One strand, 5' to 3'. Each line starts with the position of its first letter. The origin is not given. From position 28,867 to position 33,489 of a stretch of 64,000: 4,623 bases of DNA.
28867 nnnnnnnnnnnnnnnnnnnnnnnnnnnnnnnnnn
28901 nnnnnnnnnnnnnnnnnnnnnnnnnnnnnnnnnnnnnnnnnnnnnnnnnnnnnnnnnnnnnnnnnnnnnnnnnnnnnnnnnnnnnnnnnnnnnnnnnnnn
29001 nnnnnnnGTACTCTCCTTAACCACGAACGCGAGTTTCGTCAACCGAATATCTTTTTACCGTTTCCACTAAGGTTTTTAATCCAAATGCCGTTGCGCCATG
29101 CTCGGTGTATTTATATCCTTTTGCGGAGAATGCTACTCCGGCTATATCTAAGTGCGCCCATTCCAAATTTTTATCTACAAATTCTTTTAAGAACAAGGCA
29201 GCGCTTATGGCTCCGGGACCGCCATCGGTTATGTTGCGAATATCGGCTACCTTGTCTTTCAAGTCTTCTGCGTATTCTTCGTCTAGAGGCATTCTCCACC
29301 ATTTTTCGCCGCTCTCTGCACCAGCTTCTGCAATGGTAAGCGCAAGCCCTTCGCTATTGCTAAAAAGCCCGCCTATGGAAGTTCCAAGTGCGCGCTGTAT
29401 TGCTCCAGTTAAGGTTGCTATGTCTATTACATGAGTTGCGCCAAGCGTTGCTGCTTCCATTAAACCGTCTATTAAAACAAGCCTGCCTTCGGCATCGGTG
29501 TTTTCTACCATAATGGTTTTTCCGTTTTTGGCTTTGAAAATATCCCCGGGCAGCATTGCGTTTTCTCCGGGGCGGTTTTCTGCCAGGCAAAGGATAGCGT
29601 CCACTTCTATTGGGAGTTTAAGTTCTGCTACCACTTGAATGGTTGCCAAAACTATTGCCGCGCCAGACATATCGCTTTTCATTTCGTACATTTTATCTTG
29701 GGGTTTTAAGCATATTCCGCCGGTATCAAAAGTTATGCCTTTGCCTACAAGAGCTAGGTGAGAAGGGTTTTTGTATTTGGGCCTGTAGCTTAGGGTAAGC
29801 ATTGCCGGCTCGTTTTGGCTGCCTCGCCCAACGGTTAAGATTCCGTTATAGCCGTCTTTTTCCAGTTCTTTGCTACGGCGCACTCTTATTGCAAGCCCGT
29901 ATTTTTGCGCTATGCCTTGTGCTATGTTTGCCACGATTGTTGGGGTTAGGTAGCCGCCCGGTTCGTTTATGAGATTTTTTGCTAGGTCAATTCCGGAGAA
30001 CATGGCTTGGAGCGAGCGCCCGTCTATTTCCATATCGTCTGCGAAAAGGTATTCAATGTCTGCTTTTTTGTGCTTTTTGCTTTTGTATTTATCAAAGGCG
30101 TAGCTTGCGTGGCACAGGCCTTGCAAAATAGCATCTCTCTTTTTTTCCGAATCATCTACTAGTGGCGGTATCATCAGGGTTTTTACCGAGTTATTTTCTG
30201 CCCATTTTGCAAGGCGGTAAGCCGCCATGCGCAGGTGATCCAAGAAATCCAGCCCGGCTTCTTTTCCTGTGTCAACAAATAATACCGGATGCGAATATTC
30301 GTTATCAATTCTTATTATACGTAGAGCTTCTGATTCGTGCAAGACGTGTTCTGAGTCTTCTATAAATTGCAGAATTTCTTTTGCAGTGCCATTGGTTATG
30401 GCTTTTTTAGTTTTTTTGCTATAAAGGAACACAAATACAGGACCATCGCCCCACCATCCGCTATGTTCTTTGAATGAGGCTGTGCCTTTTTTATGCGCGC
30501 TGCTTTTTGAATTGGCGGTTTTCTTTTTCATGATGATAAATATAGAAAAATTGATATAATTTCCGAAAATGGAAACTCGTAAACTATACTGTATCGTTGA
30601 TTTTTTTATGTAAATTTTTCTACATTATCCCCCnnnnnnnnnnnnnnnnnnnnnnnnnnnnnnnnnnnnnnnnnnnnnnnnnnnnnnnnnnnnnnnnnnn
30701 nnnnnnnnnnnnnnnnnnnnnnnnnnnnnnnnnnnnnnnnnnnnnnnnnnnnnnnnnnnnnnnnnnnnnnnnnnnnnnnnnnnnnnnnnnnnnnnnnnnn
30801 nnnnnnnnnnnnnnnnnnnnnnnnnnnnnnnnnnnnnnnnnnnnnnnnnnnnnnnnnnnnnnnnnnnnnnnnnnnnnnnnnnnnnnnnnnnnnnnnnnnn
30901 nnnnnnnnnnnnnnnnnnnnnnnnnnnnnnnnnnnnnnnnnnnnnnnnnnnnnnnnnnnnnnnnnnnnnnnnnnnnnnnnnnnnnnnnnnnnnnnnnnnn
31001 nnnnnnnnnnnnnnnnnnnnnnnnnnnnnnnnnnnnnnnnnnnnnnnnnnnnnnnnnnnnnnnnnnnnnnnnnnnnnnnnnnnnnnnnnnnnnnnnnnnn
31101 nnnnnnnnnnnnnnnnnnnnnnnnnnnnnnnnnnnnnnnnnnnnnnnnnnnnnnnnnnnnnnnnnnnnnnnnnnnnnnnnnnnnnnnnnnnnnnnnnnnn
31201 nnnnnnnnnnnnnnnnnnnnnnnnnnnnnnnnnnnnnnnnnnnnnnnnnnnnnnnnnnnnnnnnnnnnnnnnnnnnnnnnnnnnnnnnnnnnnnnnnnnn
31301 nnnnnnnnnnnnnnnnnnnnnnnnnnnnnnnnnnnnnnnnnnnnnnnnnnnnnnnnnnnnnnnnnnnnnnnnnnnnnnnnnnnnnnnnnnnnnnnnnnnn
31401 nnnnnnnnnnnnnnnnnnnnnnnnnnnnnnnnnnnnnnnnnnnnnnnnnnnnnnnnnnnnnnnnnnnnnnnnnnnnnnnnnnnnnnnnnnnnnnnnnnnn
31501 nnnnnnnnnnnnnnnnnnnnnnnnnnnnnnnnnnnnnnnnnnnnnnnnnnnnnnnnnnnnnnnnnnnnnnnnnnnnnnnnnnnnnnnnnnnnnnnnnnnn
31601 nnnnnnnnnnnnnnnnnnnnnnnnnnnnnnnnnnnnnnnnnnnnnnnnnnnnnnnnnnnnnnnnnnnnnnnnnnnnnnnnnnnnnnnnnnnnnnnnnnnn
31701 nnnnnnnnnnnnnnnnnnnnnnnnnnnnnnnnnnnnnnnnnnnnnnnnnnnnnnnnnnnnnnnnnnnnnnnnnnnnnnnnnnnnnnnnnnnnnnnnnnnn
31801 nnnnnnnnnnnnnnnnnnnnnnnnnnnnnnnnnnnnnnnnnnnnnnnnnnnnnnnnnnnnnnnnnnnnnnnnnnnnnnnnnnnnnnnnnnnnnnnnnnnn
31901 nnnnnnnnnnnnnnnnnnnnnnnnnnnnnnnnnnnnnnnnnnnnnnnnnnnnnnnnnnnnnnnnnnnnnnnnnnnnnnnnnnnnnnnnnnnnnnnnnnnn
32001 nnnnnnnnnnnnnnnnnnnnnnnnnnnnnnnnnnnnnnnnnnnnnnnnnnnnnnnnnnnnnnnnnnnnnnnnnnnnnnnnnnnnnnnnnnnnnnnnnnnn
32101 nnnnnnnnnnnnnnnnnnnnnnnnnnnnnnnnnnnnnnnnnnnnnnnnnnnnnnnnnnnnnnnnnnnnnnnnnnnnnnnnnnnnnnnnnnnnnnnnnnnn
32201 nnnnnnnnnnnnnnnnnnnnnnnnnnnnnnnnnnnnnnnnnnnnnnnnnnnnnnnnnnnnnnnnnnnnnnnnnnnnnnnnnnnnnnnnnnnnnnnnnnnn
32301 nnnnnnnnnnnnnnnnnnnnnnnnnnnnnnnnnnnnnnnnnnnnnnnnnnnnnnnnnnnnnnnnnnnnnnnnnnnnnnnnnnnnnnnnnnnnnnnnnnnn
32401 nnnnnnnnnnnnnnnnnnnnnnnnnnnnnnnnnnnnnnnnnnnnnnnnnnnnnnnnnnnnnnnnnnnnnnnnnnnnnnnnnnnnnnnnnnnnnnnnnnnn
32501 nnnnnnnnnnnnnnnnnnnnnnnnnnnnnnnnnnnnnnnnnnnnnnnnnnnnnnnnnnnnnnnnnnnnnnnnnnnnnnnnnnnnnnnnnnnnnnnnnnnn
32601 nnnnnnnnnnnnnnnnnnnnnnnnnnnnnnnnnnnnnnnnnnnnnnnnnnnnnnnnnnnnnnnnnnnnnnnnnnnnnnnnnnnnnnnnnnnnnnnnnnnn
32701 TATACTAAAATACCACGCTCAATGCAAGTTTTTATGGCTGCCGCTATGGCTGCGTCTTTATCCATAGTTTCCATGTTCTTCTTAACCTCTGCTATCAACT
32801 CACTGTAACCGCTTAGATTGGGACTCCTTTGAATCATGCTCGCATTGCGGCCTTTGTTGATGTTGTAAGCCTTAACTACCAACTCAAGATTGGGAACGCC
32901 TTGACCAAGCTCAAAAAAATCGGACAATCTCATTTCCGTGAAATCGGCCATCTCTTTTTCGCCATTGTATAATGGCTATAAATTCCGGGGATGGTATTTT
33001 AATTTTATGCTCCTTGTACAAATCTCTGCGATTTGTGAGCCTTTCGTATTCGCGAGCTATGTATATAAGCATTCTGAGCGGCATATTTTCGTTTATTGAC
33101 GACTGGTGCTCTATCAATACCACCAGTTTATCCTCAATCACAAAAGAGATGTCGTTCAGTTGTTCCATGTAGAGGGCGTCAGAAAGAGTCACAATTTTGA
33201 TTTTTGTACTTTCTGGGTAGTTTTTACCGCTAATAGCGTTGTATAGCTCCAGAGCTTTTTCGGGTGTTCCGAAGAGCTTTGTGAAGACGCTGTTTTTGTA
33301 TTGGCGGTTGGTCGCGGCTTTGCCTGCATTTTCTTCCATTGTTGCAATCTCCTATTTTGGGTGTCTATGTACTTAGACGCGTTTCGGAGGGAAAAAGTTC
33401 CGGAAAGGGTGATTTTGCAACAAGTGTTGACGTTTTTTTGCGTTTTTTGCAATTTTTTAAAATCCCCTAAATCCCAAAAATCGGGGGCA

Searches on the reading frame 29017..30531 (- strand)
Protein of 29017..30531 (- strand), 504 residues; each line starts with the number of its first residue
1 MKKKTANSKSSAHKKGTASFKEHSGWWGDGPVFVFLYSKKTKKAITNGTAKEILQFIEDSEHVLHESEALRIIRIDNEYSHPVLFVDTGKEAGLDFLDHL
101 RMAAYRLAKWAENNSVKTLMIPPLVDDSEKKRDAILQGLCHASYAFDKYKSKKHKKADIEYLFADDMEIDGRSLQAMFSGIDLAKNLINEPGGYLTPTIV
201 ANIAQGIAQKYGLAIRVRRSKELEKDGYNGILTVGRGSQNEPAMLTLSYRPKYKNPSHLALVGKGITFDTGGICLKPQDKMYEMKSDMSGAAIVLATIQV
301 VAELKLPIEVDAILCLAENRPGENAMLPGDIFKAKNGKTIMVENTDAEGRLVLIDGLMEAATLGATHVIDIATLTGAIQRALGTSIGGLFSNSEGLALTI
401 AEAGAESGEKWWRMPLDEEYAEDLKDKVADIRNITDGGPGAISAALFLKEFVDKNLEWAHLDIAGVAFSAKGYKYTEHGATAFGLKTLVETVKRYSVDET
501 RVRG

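Call 34: search_protein_families(library=pfam, proteins=[window:29017-30531:-], max_evalue=0.01)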
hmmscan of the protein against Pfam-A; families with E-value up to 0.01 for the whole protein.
window:29017-30531:- (504 aa): 2 families
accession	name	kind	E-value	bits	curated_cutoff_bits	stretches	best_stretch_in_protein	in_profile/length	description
PF00883.26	Peptidase_M17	-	8.5e-116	387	25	1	183-489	2-310/310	Cytosol aminopeptidase family, catalytic domain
PF02789.23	Peptidase_M17_N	-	3.6e-06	27.4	23.4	1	34-153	4-129/129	Cytosol aminopeptidase family, N-terminal domain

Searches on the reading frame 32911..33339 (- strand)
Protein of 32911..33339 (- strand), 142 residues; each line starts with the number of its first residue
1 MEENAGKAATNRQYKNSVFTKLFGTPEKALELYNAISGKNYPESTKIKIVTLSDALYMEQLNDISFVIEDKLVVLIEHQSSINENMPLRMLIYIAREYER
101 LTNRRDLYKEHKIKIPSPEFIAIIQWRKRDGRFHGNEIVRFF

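Call 34: search_protein_families(library=pfam, proteins=[window:32911-33339:-], max_evalue=0.01)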
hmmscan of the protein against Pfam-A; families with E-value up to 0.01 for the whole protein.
window:32911-33339:- (142 aa): 2 families
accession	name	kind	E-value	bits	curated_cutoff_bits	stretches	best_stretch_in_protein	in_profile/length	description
PF12784.13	PDDEXK_2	-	0.00023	21.4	27.4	1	18-112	6-107/229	PD-(D/E)XK nuclease family transposase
PF04754.18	Transposase_31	-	0.00048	20.2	21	1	71-103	70-102/203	Putative transposase, YhgA-like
